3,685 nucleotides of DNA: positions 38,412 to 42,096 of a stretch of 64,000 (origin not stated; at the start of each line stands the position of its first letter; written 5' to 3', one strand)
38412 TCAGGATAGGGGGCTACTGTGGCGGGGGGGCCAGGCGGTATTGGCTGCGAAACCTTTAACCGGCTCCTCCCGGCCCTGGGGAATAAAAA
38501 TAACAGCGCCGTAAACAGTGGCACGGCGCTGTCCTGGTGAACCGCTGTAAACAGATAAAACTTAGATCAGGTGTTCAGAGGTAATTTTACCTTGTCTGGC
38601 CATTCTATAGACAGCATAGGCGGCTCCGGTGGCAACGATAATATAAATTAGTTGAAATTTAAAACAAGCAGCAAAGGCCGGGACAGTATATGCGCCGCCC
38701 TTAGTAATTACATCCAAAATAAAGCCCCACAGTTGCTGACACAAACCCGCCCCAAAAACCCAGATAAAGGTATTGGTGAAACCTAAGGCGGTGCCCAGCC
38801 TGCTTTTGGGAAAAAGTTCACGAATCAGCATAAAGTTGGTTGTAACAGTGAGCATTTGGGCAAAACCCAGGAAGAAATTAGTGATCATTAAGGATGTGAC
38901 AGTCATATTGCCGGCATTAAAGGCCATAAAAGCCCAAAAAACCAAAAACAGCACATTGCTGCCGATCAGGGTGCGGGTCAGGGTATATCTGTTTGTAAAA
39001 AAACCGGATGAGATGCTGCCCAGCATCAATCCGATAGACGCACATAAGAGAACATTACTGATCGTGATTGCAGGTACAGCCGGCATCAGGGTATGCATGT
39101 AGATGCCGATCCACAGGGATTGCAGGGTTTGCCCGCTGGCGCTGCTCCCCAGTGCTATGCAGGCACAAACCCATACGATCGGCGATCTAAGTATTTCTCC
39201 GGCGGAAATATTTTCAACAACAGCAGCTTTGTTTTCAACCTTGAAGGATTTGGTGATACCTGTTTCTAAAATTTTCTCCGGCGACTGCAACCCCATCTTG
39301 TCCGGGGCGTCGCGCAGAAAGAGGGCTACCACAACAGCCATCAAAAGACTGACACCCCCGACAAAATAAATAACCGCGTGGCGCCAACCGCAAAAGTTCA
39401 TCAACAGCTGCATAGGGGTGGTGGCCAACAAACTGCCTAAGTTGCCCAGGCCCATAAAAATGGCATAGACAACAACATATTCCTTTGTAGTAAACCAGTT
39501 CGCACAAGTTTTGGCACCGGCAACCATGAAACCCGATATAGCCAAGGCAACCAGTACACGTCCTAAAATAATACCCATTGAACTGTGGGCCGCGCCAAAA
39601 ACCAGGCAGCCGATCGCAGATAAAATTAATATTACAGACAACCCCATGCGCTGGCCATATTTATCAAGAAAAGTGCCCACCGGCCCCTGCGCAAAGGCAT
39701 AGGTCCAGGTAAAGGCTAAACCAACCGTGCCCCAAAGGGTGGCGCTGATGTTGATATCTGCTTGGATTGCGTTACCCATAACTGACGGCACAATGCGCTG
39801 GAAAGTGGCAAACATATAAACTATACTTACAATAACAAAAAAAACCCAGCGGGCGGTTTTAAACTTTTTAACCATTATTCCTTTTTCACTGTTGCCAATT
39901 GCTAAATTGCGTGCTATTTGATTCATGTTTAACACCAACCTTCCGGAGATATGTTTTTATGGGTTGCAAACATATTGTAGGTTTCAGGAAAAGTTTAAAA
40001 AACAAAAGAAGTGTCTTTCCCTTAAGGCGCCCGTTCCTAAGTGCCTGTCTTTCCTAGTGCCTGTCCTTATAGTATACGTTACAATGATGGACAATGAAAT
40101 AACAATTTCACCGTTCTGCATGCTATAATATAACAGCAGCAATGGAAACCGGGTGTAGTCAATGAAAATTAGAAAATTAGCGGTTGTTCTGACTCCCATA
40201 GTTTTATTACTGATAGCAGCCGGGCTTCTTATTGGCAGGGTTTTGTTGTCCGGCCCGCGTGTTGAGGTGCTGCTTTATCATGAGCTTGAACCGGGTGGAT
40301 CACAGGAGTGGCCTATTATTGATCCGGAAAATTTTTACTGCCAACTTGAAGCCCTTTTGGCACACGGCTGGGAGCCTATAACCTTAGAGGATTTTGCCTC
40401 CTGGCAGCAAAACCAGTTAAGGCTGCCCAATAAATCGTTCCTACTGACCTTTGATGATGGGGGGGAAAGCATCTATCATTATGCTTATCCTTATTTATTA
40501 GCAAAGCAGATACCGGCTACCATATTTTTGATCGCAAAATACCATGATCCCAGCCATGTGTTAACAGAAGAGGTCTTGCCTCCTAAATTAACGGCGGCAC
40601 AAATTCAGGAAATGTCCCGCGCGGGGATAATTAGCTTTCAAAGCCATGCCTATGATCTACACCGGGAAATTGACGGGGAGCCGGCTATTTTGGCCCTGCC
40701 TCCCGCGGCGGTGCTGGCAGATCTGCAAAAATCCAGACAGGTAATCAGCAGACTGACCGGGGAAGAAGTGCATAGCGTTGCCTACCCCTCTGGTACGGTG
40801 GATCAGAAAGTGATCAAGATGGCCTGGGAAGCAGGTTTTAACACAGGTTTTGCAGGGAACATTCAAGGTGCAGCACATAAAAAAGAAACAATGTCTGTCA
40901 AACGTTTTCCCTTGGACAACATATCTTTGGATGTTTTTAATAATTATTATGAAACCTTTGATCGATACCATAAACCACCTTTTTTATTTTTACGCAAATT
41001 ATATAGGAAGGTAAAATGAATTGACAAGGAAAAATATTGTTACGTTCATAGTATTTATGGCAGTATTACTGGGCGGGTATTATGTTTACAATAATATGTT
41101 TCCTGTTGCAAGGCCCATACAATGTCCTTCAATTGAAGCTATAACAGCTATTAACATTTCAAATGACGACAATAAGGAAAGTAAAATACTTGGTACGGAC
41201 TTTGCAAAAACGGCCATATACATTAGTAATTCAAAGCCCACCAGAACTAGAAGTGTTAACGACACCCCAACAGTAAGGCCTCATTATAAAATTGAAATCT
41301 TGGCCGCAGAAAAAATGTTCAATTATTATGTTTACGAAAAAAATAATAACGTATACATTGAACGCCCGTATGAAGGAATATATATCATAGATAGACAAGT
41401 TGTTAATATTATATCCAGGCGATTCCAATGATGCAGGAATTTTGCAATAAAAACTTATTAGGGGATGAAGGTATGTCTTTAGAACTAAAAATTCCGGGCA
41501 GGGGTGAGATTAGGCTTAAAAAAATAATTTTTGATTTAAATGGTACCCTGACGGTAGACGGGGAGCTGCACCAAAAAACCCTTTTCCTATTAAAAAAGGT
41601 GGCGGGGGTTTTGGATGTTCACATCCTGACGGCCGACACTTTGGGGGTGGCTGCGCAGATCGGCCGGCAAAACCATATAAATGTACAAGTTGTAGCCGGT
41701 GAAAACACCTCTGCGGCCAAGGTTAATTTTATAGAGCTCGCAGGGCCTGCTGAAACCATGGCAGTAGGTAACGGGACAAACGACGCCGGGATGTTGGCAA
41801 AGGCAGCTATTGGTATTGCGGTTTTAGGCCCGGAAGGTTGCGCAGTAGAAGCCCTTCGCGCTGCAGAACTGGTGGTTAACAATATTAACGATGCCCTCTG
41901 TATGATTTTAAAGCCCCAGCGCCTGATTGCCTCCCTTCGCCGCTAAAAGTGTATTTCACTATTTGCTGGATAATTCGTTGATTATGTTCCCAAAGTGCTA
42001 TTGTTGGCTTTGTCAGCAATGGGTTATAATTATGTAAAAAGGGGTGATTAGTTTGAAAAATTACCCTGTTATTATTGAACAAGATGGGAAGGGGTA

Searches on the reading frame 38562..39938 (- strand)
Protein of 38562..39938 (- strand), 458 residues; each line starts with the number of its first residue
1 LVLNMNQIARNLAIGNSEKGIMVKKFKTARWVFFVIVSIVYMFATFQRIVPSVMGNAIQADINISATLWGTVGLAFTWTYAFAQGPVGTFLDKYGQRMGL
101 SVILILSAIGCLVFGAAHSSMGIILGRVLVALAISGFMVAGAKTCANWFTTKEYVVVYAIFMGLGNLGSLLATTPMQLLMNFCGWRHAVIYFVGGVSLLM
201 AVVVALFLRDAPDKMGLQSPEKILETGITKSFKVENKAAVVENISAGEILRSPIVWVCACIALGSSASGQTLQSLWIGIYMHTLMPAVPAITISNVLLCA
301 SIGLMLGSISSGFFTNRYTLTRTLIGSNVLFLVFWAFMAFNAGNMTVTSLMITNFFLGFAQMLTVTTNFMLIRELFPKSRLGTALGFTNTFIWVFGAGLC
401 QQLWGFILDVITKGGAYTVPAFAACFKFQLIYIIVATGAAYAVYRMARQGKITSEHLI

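Call 17: search_protein_families(library=pfam, proteins=[window:38562-39938:-], max_evalue=0.001)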
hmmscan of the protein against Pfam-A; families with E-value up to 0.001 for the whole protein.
window:38562-39938:- (458 aa): 2 families
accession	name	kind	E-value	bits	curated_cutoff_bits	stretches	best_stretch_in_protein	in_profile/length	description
PF07690.21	MFS_1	-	1.5e-36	126.5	33.4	2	38-397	2-343/347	Major Facilitator Superfamily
PF00083.30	Sugar_tr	-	4.9e-05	22.8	22.3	1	289-420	44-173/452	Sugar (and other) transporter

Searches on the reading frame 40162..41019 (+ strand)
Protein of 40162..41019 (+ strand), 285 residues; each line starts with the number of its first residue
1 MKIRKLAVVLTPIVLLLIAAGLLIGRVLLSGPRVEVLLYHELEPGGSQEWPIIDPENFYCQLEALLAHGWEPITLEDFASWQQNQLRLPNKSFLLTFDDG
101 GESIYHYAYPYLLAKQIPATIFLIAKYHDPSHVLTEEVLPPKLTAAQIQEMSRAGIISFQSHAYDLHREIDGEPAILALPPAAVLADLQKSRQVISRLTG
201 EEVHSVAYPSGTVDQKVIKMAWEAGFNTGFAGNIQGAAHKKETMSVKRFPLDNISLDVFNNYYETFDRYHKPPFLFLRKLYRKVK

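Call 17: search_protein_families(library=pfam, proteins=[window:40162-41019:+], max_evalue=0.001)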
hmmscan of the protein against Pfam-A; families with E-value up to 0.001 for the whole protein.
window:40162-41019:+ (285 aa): 1 family
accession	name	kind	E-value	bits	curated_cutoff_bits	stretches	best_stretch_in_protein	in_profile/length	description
PF01522.26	Polysacc_deac_1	-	9.9e-21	74.4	23.1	1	89-227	5-122/124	Polysaccharide deacetylase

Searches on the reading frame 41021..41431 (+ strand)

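Call 17: search_protein_families(library=pfam, proteins=[window:41021-41431:+], max_evalue=0.001)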
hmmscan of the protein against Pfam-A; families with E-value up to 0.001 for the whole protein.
window:41021-41431:+ (136 aa): 1 family
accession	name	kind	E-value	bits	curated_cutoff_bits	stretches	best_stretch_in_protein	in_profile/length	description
PF17225.8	DUF5301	-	1.8e-17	64.2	23.1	1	31-121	3-96/97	Domain of unknown function (DUF5300)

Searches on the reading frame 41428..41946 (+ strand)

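Call 17: search_protein_families(library=pfam, proteins=[window:41428-41946:+], max_evalue=0.001)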
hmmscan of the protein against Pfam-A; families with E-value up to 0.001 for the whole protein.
window:41428-41946:+ (172 aa): 1 family
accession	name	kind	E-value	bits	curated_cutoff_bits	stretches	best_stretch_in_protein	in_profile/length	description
PF00702.32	Hydrolase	-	4.9e-05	24.2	26.4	0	52-126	107-190/191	haloacid dehalogenase-like hydrolase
